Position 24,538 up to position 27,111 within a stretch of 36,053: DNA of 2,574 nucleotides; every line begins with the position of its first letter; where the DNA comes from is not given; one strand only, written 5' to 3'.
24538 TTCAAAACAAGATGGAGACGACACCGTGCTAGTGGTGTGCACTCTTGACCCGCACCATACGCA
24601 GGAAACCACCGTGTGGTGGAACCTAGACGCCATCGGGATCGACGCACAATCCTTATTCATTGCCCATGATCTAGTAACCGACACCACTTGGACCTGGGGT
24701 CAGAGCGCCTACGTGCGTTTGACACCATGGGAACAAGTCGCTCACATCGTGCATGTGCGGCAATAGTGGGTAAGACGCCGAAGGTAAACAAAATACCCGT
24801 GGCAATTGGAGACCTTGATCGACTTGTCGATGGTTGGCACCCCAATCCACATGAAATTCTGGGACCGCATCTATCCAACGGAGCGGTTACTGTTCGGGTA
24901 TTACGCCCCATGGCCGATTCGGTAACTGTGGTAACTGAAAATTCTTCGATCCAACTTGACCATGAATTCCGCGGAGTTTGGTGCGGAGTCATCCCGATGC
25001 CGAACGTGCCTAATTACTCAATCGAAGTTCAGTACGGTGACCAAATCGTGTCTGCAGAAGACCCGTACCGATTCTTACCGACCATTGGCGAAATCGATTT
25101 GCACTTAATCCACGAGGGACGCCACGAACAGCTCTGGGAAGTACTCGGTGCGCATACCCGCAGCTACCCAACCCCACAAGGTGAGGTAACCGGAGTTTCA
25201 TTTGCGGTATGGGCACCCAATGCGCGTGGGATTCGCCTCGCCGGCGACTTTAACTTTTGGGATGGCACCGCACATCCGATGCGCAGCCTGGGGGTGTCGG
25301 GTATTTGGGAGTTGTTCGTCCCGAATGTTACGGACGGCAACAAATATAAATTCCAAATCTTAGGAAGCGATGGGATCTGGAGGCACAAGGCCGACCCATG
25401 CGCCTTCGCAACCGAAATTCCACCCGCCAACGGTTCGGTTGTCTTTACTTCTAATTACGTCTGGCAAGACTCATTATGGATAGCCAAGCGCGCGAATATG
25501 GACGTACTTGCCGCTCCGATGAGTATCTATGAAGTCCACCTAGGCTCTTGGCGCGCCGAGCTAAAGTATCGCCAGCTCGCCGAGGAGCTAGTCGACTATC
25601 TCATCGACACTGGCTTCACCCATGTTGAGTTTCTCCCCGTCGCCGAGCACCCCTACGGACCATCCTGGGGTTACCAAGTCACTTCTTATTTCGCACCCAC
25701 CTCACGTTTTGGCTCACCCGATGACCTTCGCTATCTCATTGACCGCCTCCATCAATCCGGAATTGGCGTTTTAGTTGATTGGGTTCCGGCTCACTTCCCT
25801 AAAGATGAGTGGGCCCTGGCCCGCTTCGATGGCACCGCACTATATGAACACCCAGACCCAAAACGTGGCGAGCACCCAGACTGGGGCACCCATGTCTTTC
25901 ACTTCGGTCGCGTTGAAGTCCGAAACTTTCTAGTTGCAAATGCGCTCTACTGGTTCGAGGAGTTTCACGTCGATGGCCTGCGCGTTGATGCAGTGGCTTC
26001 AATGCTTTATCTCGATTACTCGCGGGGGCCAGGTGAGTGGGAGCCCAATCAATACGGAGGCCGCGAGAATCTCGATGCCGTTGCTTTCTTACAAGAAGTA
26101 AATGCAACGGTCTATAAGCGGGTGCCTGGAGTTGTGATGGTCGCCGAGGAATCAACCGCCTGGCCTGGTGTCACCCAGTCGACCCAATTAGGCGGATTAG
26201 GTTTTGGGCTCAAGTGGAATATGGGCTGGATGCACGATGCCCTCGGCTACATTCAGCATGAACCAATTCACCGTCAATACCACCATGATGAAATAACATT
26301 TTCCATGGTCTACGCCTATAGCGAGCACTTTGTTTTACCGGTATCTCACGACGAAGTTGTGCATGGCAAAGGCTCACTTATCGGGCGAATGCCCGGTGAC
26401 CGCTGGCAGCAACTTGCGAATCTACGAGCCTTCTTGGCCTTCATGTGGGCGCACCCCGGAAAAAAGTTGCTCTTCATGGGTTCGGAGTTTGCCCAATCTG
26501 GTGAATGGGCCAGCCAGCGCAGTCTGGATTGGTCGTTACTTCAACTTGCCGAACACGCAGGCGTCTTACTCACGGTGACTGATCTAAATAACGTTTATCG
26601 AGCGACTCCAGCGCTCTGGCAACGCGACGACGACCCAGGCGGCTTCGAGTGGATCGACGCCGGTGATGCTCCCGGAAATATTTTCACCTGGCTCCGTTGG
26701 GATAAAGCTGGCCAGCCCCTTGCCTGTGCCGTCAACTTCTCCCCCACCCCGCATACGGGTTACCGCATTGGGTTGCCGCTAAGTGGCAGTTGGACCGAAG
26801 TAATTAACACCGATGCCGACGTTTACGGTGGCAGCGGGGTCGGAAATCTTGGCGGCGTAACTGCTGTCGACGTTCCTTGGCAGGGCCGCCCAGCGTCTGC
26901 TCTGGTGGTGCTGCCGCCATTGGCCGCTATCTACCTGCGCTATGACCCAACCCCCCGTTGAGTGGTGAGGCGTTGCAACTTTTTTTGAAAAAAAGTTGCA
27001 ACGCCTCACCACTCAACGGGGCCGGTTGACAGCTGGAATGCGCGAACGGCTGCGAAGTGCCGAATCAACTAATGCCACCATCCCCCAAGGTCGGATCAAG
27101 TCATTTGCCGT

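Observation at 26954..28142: Nuclease-fold gene bracketed by two 67-nt palindromes that co-vary on both arms and donate stop codons to both neighbours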

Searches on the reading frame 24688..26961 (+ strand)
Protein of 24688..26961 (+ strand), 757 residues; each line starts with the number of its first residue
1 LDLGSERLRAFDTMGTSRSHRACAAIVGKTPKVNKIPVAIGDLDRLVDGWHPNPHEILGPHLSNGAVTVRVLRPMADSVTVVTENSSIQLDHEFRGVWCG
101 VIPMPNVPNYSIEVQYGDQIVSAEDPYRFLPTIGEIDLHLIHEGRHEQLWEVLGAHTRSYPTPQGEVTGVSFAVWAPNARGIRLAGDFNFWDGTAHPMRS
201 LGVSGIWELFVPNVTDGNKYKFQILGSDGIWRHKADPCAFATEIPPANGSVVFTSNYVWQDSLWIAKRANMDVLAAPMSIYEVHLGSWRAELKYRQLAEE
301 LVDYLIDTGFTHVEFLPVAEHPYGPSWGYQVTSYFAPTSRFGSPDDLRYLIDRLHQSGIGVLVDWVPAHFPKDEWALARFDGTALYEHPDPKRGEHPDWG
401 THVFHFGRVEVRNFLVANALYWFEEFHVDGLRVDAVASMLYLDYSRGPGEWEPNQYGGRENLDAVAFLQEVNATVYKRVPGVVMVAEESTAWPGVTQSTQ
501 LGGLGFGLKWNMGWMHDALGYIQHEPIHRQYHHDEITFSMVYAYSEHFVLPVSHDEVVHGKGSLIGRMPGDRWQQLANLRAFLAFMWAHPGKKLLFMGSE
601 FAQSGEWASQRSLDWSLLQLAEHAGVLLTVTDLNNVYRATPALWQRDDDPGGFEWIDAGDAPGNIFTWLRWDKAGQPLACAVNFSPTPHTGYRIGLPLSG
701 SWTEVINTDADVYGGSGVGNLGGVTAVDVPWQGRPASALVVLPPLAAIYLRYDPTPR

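Call 7: search_protein_families(library=pfam, proteins=[window:24688-26961:+])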
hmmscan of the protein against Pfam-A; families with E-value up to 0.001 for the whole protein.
window:24688-26961:+ (757 aa): 4 families
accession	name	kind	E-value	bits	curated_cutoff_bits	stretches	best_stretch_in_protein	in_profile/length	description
PF02922.24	CBM_48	-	1.4e-25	89.8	22.4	1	153-239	2-83/83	Carbohydrate-binding module 48 (Isoamylase N-terminal domain)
PF22019.2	GlgB_N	-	2e-25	89.1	27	2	42-127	4-94/94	alpha-1,4-glucan branching enzyme GlgB, N-terminal domain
PF02806.24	Alpha-amylase_C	-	1.2e-22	80.5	21.2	1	655-752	1-94/95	Alpha amylase, C-terminal all-beta domain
PF00128.31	Alpha-amylase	-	6.7e-14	52.4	22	2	302-372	25-94/446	Alpha amylase, catalytic domain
